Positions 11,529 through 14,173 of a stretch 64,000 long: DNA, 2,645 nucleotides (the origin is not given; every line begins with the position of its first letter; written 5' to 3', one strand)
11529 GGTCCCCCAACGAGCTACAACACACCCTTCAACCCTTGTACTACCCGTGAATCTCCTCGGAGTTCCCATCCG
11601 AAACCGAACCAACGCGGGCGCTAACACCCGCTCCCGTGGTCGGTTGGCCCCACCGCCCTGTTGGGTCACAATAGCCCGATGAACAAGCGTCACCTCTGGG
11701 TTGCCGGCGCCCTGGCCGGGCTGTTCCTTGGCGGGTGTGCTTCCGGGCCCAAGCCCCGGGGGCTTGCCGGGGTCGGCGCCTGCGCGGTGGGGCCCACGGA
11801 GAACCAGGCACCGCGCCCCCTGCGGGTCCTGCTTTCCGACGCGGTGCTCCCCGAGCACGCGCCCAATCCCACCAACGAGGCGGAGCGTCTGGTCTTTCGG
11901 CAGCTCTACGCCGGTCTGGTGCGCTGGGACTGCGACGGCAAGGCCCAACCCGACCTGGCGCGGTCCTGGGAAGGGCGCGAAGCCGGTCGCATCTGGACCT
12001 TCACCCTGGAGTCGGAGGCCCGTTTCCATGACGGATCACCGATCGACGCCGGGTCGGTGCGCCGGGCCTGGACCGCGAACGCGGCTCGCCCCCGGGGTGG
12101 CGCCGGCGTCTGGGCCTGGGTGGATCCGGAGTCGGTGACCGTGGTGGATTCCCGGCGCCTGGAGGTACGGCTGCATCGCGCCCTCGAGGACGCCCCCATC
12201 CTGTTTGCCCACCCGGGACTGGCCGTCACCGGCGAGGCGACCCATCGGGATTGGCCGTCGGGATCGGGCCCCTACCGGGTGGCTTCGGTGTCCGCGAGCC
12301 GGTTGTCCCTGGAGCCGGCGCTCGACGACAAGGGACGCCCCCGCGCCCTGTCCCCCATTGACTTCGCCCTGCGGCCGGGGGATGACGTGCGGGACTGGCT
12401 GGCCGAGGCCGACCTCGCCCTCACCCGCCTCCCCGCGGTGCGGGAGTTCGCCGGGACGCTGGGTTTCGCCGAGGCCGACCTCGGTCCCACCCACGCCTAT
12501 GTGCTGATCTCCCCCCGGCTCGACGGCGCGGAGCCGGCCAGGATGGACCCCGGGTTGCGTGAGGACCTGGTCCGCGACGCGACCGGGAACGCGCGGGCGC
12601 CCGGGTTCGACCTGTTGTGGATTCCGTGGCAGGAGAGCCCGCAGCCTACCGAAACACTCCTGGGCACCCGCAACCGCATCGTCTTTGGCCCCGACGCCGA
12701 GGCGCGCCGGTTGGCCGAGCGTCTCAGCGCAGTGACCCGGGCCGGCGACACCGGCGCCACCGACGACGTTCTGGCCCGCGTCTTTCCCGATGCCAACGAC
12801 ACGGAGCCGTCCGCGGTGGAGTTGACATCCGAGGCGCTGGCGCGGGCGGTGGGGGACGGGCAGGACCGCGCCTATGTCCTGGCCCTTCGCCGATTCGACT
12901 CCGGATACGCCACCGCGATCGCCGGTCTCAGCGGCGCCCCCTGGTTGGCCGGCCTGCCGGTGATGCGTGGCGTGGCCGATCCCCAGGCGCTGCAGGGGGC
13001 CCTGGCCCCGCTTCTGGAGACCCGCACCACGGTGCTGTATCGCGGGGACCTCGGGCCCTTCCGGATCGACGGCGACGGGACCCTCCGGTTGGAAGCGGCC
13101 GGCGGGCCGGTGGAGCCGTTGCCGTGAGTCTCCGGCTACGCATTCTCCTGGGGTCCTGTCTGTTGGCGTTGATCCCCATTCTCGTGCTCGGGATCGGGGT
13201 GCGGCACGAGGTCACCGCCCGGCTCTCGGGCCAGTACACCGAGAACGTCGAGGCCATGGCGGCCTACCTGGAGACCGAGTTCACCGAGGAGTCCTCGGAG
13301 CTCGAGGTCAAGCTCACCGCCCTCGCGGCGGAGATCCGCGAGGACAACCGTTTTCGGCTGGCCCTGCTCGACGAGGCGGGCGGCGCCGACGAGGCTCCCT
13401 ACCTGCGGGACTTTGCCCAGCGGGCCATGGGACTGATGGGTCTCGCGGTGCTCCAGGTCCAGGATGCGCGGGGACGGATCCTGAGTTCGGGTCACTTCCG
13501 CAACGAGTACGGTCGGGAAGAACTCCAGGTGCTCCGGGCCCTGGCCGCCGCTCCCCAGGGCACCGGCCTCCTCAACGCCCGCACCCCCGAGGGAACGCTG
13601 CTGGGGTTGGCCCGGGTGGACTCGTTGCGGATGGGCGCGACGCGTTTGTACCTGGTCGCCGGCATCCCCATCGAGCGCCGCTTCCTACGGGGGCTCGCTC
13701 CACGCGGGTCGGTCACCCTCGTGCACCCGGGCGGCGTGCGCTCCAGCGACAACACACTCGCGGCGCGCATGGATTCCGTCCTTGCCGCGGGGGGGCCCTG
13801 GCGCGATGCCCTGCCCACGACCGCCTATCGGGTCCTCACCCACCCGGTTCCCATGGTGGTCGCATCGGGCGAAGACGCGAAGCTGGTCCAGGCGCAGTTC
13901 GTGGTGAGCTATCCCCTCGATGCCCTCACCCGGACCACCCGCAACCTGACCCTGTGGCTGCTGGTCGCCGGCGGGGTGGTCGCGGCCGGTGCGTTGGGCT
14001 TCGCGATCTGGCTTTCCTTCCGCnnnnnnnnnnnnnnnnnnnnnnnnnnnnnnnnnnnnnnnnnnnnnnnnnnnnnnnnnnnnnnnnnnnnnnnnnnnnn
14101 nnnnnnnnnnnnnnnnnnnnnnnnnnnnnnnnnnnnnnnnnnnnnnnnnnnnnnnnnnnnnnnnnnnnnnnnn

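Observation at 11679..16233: Translationally coupled SBP5-like lipoprotein, sensor kinase and sigma-54 regulator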

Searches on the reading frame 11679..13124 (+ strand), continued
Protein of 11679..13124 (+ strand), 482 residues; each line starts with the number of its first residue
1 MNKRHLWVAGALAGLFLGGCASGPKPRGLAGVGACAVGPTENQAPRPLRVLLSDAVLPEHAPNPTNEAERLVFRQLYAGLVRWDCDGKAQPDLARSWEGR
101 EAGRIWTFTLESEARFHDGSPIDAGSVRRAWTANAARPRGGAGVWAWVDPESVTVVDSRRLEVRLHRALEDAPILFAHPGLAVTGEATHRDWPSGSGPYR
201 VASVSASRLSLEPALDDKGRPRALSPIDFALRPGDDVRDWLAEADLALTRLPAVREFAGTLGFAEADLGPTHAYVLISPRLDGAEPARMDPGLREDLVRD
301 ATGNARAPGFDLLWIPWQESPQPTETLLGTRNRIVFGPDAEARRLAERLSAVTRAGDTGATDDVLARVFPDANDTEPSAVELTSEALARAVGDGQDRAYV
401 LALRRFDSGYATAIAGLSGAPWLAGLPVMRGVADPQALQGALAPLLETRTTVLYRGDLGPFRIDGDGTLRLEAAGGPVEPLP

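Call 56: search_solved_structures(query=A1, max_evalue=0.001, show_alignments=2)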
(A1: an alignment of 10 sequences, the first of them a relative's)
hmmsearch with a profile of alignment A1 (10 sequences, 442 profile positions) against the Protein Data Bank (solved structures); distinct sequences matched with E-value up to 0.001: 76 (the best 60 are shown).
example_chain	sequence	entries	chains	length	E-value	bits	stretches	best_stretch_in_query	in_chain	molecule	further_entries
3o9p_A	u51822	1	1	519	2.1e-19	73.1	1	72-225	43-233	Periplasmic murein peptide-binding protein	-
4toz_A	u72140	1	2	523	2.1e-19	73.1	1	72-225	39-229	Periplasmic murein peptide-binding protein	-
2noo_A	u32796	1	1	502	2.6e-17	66.2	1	73-232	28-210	Nickel-binding periplasmic protein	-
9t0v_A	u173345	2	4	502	5.5e-17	65.1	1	73-232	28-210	Nickel-binding periplasmic protein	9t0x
3mzb_A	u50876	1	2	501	5.6e-17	65.1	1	73-232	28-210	Nickel-binding periplasmic protein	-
1zlq_A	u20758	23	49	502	5.6e-17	65.1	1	73-232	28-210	Nickel-binding periplasmic protein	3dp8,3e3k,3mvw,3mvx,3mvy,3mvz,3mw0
1uiu_A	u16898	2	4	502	5.7e-17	65.1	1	73-232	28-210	Nickel-binding periplasmic protein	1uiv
8spm_A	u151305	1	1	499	5.7e-17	65.1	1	73-232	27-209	Nickel ABC transporter, nickel/metallophore periplasmic binding protein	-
3qim_A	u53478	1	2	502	5.8e-17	65.1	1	73-232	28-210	Nickel-binding periplasmic protein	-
7kz8_A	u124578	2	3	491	7.9e-17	64.6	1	71-200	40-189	Peptide/nickel transport system substrate-binding protein AapF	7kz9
2z23_A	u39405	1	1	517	1e-15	61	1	74-170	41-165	Periplasmic oligopeptide-binding protein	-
9rd1_A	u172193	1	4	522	2.1e-15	59.9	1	74-161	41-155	Periplasmic oligopeptide-binding protein OppA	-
3tcf_A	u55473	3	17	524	2.1e-15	59.9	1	74-161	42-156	Periplasmic oligopeptide-binding protein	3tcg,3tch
6dqq_A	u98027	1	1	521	5.8e-15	58.5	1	72-139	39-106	Periplasmic oligopeptide-binding protein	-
6dqr_A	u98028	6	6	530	5.8e-15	58.5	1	72-139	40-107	Periplasmic oligopeptide-binding protein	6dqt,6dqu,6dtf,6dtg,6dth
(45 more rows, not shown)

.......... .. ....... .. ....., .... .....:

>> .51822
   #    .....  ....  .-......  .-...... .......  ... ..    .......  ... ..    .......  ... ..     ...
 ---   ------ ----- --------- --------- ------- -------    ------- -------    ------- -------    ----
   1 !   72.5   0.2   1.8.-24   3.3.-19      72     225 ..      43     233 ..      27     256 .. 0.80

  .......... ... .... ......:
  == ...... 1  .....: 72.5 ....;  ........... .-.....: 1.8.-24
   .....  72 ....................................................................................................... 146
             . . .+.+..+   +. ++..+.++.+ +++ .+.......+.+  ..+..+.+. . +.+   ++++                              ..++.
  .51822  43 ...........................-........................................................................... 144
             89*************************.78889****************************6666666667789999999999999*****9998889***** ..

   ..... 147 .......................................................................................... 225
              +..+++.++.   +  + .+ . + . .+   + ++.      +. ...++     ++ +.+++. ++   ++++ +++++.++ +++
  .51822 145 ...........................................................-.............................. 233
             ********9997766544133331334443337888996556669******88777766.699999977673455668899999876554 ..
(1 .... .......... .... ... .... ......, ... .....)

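Call 60: search_protein_families(library=pfam, proteins=[L034:14644-17229:+, L060:12188-14779:+, L030:9722-11458:+], max_evalue=0.001)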
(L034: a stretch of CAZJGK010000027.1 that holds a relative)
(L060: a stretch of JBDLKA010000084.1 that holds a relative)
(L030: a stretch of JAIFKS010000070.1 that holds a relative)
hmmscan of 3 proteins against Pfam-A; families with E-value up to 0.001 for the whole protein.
L034:14644-17229:+ (862 aa): 1 family
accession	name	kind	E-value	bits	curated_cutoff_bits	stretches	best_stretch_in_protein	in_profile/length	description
PF01343.23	Peptidase_S49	-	1.7e-59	200.7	24.9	2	595-755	3-153/154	Peptidase family S49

L060:12188-14779:+ (864 aa): 1 family
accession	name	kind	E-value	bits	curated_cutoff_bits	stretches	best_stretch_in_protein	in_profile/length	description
PF01343.23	Peptidase_S49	-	5.3e-58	195.8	24.9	2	603-762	3-152/154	Peptidase family S49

L030:9722-11458:+ (579 aa): 1 family
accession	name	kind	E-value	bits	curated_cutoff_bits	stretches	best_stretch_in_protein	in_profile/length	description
PF00496.27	SBP_bac_5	-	8.7e-14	51.8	32.4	1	159-308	2-157/368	Bacterial extracellular solute-binding proteins, family 5 Middle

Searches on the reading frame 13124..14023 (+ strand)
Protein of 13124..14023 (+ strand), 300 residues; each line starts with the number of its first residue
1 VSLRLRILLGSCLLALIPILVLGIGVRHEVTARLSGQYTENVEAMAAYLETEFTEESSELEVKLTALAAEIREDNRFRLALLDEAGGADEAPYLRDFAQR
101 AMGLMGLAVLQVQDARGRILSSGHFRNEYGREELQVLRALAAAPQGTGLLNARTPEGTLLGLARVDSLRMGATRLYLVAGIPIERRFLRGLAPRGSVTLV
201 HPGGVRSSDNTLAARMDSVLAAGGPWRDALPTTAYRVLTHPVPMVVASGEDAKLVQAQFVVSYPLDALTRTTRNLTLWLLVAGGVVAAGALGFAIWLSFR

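Call 31: find_homologous_proteins(query=window:13124-14023:+)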
Query window:13124-14023:+ (300 aa): 8 proteins with E <= 0.001 among 8000 candidates.
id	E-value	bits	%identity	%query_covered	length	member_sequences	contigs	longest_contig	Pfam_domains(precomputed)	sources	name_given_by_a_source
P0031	7.7e-55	204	46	75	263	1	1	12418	-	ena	-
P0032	1.8e-36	144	41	69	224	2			-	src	-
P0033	2.7e-30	124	42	64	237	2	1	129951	-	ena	-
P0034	3.6e-28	117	42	68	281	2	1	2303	-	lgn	-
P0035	2.6e-27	114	44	54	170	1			-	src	-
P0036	5.8e-27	113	38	66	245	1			-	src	-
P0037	8.4e-24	102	100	19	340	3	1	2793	PF00672.31,PF13581.13,PF02518.32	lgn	-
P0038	3.3e-21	94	33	95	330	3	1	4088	PF00672.31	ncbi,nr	ncbi:MAG TPA: HAMP domain-containing protein, partial [Gemmatimonadales bacterium]|nr:HAMP domain-co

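Call 43: predict_structure(alignment_id=A3)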
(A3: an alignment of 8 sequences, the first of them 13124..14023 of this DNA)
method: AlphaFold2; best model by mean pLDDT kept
length: 300 residues; sequences in the alignment: 8
mean_pLDDT: 81.5   pTM: 0.70
mean pLDDT of the five models: 81.5, 80.9, 69.7, 66.3, 65.2
residues with pLDDT >= 90: 46; 70-90: 227; 50-70: 21; < 50: 6
segments of 3 or more residues with pLDDT < 50: 126-130
pLDDT, mean of each block of 10 residues (from residue 1): 80 77 79 80 83 89 93 86 63 81 85 83 56 75 90 76 91 88 84 83 87 87 86 81 82 89 77 77 78 78
secondary structure, 60 per line:
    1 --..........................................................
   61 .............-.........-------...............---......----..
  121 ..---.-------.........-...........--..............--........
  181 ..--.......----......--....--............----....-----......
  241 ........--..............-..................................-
elements in order: H3-73 H75-83 H91-105 E109-114 E119-122 H134-142 E147-154 E157-170 E173-182 H185-191 E196-201 E204-207 H210-221 H226-229 E235-248 E251-264 H266-299

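Call 46: fold_search(model_id=the predicted structure, library=pdb)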
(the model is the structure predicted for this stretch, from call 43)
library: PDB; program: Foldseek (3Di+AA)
matches with E <= 10: 1111; with E <= 0.001: 55
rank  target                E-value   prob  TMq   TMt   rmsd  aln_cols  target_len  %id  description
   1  2zbb_A                3.2e-07  1.00  0.39  0.44  11.6       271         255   14  P43 crystal of DctBp (released 2008-11-18)
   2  9a69_B                1.2e-06  1.00  0.52  0.28   7.9       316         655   11  Integrative model of MCPB-MCPC by crosslinking MS and deep learning (released 2024-09-18)
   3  3e4p_B                1.4e-06  1.00  0.40  0.45  11.6       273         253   14  Crystal structure of malonate occupied DctB (released 2008-10-21)
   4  3by9_A                2.5e-06  1.00  0.43  0.49   9.0       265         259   12  Crystal structure of the V. cholerae Histidine Kinase DctB Sensor Domain (released 2008-08-12)
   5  3e4o_A                2.5e-06  1.00  0.38  0.43  11.6       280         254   14  Crystal structure of succinate bound state DctB (released 2008-10-21)
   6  9a65_B                5.1e-06  1.00  0.55  0.29   9.2       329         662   13  Integrative model of YVAQ-MCPB by crosslinking MS and deep learning (released 2024-09-18)
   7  3by9_B                1.4e-05  1.00  0.43  0.48   9.1       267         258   13  Crystal structure of the V. cholerae Histidine Kinase DctB Sensor Domain (released 2008-08-12)
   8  9a5d_A                2.6e-05  0.99  0.24  0.13  54.4       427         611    9  Integrative model of WALK-YYCH by crosslinking MS and deep learning (released 2024-09-18)
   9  7prq_B                2.8e-05  1.00  0.40  0.38  10.2       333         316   14  Structure of the ligand binding domain of the PctD (PA4633) chemoreceptor of Pseudomonas aeruginosa PAO1 in complex wi (released 2022-05-11)
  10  8bmv_A                3.3e-05  1.00  0.30  0.34  12.4       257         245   17  Ligand binding domain of the P. Putida receptor McpH in complex with Uric acid (released 2024-07-24)
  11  7prq_A                4.0e-05  1.00  0.30  0.30  12.7       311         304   12  Structure of the ligand binding domain of the PctD (PA4633) chemoreceptor of Pseudomonas aeruginosa PAO1 in complex wi (released 2022-05-11)
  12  3lid_A                4.2e-05  1.00  0.42  0.44   9.4       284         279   12  Crystal Structure of the extracellular domain of the putative histidine kinase vpHK1S-Z8 (released 2010-05-05)
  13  3lie_B                7.3e-05  1.00  0.32  0.35  12.1       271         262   11  Crystal Structure of the extracellular domain of the putative histidine kinase vpHK1S-Z8 (released 2010-05-05)
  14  9cmf_A                7.7e-05  0.99  0.20  0.09  17.8       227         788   10  Substrate bound DosP (released 2024-11-20)
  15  6fu4_D                8.7e-05  1.00  0.35  0.36  10.8       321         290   12  Ligand binding domain (LBD) of the p. aeruginosa histamine receptor TlpQ (released 2018-05-16)
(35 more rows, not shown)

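Call 54: find_encoding_contigs(protein=P0033, flank=8000, max_places=1)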
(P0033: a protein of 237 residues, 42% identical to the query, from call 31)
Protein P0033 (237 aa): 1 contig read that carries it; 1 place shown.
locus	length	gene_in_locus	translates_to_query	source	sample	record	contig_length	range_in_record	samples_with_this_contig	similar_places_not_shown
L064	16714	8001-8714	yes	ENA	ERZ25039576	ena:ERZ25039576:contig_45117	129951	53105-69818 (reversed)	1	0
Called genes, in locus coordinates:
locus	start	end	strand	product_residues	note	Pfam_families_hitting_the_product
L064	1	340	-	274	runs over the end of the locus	-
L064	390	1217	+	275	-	-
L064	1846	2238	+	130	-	PF02698:DUF218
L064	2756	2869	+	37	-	-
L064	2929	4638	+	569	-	PF00654:Voltage_CLC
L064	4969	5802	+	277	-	-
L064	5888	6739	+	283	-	PF05036:SPOR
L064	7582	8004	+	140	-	-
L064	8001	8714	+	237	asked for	-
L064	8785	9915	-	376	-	-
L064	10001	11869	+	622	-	PF00158:Sigma54_activat, PF14532:Sigma54_activ_2 (faint), PF25601:AAA_lid_14, PF02954:HTH_8 (weak)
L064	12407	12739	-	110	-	-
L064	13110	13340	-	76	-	-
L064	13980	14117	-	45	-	-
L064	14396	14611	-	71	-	-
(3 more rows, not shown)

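Call 55: find_encoding_contigs(protein=P0031, flank=8000, max_places=1)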
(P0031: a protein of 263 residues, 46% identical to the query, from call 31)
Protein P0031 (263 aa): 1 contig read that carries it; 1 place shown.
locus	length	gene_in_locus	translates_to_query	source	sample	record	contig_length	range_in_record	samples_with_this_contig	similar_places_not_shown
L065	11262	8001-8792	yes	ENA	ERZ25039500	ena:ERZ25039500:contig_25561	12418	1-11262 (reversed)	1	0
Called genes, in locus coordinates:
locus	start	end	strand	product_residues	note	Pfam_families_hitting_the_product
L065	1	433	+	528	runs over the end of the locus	?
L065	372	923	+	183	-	-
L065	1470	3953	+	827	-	PF01839:FG-GAP (faint), PF13517:FG-GAP_3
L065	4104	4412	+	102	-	PF02518:HATPase_c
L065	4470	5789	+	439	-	PF00072:Response_reg, PF00158:Sigma54_activat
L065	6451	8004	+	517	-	PF00496:SBP_bac_5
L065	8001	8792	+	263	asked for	-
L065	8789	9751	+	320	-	PF00672:HAMP (weak), PF02518:HATPase_c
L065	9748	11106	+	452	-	PF00072:Response_reg, PF00158:Sigma54_activat, PF14532:Sigma54_activ_2, PF07728:AAA_5, PF25601:AAA_lid_14, PF02954:HTH_8 (weak)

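Call 70: find_homologous_proteins(query=A4, max_evalue=0.001)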
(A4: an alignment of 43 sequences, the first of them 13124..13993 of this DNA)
Query A4 (43 sequences) (290 aa, profile of the alignment): 5 proteins with E <= 0.001 among 8000 candidates.
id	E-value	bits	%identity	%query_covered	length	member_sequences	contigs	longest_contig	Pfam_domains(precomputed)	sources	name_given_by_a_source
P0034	2.3e-85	304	42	70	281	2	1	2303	-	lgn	-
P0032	2.0e-81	291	41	72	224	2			-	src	-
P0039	2.3e-77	278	34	70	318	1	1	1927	-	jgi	-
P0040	3.3e-60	222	42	63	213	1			-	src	-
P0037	1.8e-6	45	100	12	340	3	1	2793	PF00672.31,PF13581.13,PF02518.32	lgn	-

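Call 74: search_protein_representatives(alignment_id=A3)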
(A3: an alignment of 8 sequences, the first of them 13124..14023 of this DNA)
Query: 8 sequences, 254 profile positions. Proteins with E-value up to 0.001 (for the whole library): 830; up to 1e-10: 494; up to 1e-30: 263. The best 150 are listed.
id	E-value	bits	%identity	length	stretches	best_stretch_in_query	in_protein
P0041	7.7e-90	317.0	-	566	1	1-254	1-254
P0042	1.5e-88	312.8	-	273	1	1-254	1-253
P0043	3.2e-86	305.2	-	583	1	1-253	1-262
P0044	2.7e-85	302.1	-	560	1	1-254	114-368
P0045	2.6e-83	295.7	-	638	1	1-253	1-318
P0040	1.3e-81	290.1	-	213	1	1-208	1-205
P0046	6.3e-81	287.8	-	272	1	1-209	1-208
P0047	8.7e-81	287.4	-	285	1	1-250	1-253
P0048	2.3e-80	286.0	-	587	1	1-253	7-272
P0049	2.3e-80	286.0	-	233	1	1-219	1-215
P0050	1.0e-79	283.9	-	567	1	1-254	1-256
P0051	3.8e-79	282.0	-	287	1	1-254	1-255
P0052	9.5e-78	277.4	-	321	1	1-238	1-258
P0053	2.8e-77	275.9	-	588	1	1-253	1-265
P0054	1.4e-76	273.6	-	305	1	1-253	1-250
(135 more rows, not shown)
